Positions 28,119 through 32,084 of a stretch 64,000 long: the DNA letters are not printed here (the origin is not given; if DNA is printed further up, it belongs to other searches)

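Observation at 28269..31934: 1221-aa lipoprotein joining a hydrazine-synthase-alpha-like propeller, two haem-c motifs and a carbohydrate-binding discoidin domain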

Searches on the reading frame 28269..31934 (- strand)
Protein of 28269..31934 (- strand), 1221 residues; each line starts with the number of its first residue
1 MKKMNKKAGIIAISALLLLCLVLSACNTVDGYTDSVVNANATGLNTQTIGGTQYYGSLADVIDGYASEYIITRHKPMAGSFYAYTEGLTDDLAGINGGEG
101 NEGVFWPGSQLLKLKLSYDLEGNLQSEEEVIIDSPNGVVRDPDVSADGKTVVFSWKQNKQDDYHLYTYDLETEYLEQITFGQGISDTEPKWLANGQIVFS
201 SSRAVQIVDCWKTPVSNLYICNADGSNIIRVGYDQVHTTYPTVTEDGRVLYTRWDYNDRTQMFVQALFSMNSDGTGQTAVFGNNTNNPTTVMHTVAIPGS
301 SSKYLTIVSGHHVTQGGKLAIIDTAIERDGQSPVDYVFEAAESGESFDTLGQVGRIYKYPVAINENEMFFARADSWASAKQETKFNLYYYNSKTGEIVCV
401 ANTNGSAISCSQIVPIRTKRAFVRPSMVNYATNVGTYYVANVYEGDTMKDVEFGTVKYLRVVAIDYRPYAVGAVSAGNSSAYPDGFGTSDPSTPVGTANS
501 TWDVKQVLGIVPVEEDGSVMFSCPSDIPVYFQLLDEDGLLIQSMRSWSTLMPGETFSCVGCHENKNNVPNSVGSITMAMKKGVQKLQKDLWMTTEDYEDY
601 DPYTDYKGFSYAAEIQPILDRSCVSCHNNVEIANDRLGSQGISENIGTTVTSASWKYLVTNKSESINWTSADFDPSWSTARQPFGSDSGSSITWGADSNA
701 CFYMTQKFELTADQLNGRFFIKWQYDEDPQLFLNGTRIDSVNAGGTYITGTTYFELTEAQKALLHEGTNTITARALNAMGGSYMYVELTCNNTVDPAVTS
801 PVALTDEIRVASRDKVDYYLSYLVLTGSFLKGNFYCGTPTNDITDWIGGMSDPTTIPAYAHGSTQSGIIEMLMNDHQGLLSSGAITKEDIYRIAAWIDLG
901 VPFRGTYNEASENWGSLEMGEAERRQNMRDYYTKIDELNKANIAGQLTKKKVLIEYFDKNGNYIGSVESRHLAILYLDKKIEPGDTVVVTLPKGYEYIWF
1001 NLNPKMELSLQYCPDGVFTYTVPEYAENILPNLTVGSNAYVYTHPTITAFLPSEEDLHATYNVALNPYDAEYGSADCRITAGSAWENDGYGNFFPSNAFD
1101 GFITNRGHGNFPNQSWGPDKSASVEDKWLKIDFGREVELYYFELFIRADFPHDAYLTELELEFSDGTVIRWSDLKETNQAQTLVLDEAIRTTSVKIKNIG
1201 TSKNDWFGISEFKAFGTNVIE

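Call 3: search_protein_families(library=pfam, proteins=[window:28269-31934:-], max_evalue=0.1)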
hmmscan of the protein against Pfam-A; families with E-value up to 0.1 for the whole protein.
window:28269-31934:- (1221 aa): 7 families
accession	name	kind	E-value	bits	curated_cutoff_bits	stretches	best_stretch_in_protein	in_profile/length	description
PF18582.6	HZS_alpha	-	5.1e-33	114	26.6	1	454-563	1-98/98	Hydrazine synthase alpha subunit middle domain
PF00754.31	F5_F8_type_C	-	5e-09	36.8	28.2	1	1080-1212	3-127/127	F5/8 type C domain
PF07676.18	PD40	-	2e-05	24.9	20.9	0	141-166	13-37/38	WD40-like Beta Propeller Repeat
PF24135.1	DUF7402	-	9e-05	23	27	1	1095-1215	19-133/133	Domain of unknown function (DUF7402)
PF11845.13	Tll0287-like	-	0.014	16.2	24.1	0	605-638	87-119/144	Tll0287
PF09699.15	Paired_CXXCH_1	-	0.037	14.2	20.6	0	617-636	3-22/41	Doubled CXXCH motif (Paired_CXXCH_1)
PF14522.11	Cytochrome_C7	-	0.049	13.9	24.8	0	555-630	13-51/67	Cytochrome c7 and related cytochrome c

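Call 4: search_protein_families(library=ncbifam, proteins=[window:28269-31934:-], max_evalue=0.1)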
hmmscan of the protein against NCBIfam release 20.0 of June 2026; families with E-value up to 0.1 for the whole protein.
window:28269-31934:- (1221 aa): 5 families
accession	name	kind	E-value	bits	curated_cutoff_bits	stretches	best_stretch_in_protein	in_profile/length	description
NF052339.1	hydrazine_alpha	equivalog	1.1e-15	56.7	800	2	443-564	470-586/804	hydrazine synthase subunit alpha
TIGR02800.1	propeller_TolB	equivalog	2e-15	56.7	343.15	1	123-274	221-356/418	Tol-Pal system beta propeller repeat protein TolB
NF003124.0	PRK04043.1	equivalog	2.3e-07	30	428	1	123-284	219-370/419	Tol-Pal system protein TolB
NF047619.1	NADase_discoid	domain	0.0088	16.1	38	1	1111-1200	22-116/130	NADase-type glycan-binding domain-containing protein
NF007487.1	PRK10081.1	equivalog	0.059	13.1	94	0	6-32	3-28/48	lipoprotein toxin entericidin B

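Call 8: search_solved_structures(query=window:28269-31934:-, max_evalue=1, show_alignments=2)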
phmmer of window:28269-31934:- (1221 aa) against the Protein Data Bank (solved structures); distinct sequences matched with E-value up to 1: 4.
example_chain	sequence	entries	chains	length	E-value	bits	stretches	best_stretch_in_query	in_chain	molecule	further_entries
5c2v_A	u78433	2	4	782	2.6e-09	38.4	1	493-563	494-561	HYDRAZINE SYNTHASE ALPHA SUBUNIT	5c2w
2hqs_A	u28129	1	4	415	0.031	15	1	142-204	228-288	Protein tolB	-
4jml_A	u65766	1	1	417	0.031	15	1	142-204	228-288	Protein TolB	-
2jeu_A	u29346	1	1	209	0.4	11.3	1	210-255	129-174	REGULATORY PROTEIN E2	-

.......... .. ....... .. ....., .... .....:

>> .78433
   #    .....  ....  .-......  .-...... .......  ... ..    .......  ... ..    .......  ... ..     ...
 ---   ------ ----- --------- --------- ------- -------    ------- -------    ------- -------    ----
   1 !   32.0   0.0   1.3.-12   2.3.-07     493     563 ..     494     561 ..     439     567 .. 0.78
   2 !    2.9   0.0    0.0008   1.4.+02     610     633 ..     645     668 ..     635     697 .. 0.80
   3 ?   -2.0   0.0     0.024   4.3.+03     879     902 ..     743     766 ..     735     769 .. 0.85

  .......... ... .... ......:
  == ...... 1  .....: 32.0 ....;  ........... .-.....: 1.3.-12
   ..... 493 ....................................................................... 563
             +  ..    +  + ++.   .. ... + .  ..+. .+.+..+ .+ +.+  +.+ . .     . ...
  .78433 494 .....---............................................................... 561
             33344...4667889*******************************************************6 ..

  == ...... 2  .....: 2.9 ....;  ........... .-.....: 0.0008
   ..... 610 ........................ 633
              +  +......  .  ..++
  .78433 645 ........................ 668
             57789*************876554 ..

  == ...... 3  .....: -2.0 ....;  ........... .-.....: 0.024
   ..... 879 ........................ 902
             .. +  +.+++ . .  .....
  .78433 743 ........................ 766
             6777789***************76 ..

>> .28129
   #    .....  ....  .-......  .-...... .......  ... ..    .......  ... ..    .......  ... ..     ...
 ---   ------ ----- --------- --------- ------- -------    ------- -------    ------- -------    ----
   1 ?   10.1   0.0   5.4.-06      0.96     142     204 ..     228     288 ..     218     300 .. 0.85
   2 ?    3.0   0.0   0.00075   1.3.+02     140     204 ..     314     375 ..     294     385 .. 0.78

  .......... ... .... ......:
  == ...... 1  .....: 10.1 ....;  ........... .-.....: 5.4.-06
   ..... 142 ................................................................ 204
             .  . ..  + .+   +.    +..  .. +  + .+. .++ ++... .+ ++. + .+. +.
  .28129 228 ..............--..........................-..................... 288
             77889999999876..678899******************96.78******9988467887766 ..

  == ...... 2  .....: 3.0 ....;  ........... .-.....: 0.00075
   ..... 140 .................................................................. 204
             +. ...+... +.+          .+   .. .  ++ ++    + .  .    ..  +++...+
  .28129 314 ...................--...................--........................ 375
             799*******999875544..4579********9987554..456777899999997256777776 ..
